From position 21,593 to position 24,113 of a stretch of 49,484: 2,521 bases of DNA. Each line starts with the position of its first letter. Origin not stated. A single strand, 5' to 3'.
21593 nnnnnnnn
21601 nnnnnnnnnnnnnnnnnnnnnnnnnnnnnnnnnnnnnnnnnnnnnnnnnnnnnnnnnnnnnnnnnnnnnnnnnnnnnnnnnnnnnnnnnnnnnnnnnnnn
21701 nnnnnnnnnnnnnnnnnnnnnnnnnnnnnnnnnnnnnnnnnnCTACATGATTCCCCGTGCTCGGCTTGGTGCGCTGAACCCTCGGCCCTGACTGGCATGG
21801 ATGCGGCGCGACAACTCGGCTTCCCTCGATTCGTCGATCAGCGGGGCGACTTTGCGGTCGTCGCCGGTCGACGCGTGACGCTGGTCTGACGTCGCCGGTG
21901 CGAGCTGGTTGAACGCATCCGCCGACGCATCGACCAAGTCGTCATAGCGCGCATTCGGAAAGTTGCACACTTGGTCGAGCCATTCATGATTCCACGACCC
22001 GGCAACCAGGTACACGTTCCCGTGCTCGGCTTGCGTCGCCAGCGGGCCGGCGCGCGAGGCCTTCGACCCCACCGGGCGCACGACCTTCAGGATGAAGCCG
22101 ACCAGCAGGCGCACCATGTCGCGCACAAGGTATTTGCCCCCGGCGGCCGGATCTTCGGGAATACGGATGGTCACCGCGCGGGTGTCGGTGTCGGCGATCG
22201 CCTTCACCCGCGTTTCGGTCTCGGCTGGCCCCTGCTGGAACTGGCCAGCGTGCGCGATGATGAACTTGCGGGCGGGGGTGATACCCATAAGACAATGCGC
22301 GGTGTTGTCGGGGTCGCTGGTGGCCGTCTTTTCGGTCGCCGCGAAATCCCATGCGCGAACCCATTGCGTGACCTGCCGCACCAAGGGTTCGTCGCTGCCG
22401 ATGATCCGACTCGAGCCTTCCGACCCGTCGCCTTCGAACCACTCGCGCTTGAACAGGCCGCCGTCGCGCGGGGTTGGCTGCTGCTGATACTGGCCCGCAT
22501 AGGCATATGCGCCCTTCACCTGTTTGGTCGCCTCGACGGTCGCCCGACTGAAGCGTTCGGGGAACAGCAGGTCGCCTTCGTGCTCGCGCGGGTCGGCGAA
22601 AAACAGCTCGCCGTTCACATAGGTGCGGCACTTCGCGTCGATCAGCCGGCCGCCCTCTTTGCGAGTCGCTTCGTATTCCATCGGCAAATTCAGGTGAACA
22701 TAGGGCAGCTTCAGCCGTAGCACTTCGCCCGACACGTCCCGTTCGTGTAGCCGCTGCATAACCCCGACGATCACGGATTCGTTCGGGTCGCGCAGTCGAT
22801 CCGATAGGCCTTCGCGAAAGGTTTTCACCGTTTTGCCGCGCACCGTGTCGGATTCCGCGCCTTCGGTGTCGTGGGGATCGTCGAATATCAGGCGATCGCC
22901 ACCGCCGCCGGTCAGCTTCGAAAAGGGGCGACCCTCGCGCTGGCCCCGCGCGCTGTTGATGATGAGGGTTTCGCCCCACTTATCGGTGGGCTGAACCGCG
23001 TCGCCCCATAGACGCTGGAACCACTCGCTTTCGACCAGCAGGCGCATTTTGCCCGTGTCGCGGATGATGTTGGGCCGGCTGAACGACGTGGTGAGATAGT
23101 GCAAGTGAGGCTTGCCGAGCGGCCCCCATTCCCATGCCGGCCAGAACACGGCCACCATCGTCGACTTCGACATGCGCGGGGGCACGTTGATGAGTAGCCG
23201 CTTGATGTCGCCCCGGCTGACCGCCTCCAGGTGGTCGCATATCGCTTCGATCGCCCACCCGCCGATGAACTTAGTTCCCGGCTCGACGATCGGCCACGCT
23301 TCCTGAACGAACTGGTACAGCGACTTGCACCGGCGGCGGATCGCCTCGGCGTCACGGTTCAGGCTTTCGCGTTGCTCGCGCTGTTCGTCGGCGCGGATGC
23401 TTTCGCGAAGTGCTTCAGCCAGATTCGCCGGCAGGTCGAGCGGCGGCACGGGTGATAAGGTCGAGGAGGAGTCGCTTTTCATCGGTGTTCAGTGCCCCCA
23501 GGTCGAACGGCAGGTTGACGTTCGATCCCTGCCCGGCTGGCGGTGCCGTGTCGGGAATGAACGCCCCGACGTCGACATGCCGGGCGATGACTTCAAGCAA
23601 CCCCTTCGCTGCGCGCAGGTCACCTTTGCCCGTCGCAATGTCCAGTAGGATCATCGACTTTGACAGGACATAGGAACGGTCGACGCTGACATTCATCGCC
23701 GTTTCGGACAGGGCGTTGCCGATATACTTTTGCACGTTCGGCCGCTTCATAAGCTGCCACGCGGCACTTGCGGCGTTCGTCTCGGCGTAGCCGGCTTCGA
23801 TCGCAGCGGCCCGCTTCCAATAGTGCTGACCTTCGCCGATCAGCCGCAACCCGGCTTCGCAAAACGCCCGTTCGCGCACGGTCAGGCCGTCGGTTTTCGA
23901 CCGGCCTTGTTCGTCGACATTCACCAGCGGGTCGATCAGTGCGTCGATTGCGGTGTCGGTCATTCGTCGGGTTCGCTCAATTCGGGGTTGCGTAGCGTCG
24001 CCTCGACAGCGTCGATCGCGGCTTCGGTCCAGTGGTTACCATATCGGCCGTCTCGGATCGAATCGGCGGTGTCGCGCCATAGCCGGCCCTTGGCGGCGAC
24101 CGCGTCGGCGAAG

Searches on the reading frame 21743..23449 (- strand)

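Call 17: search_protein_families(library=phrogs, proteins=[window:21743-23449:-], max_evalue=0.001)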
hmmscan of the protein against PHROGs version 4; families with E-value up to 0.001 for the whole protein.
window:21743-23449:- (568 aa): 6 families
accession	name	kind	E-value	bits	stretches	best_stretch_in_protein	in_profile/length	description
phrog_38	-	head and packaging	2.4e-73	249.1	1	8-530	231-717/760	terminase large subunit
phrog_979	-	head and packaging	4.5e-44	152.1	1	305-522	390-605/642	terminase large subunit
phrog_4758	-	head and packaging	1.2e-29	104.3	1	36-261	11-235/243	terminase large subunit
phrog_12171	-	head and packaging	4.4e-23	82.5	1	424-521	3-100/110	terminase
phrog_5573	-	head and packaging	2.2e-17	64.3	1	291-517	23-235/250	terminase large subunit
phrog_9453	-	head and packaging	8e-15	56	1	361-517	28-211/233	terminase large subunit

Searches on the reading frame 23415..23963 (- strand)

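Call 88: search_protein_families(library=phrogs, proteins=[window:23415-23963:-], max_evalue=0.01)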
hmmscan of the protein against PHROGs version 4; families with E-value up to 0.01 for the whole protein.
window:23415-23963:- (182 aa): 5 families
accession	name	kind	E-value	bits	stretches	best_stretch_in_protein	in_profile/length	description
phrog_51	-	head and packaging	9.2e-10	39.7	1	22-102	84-159/261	terminase small subunit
phrog_17390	-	unknown function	1.7e-08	35.2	1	27-96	3-68/69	-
phrog_641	-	head and packaging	1.8e-07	32.8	1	27-94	3-64/162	terminase small subunit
phrog_32222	-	unknown function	1.5e-05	25.9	1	50-96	109-155/241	-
phrog_2606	-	head and packaging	0.00012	22.5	1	22-104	84-161/310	terminase small subunit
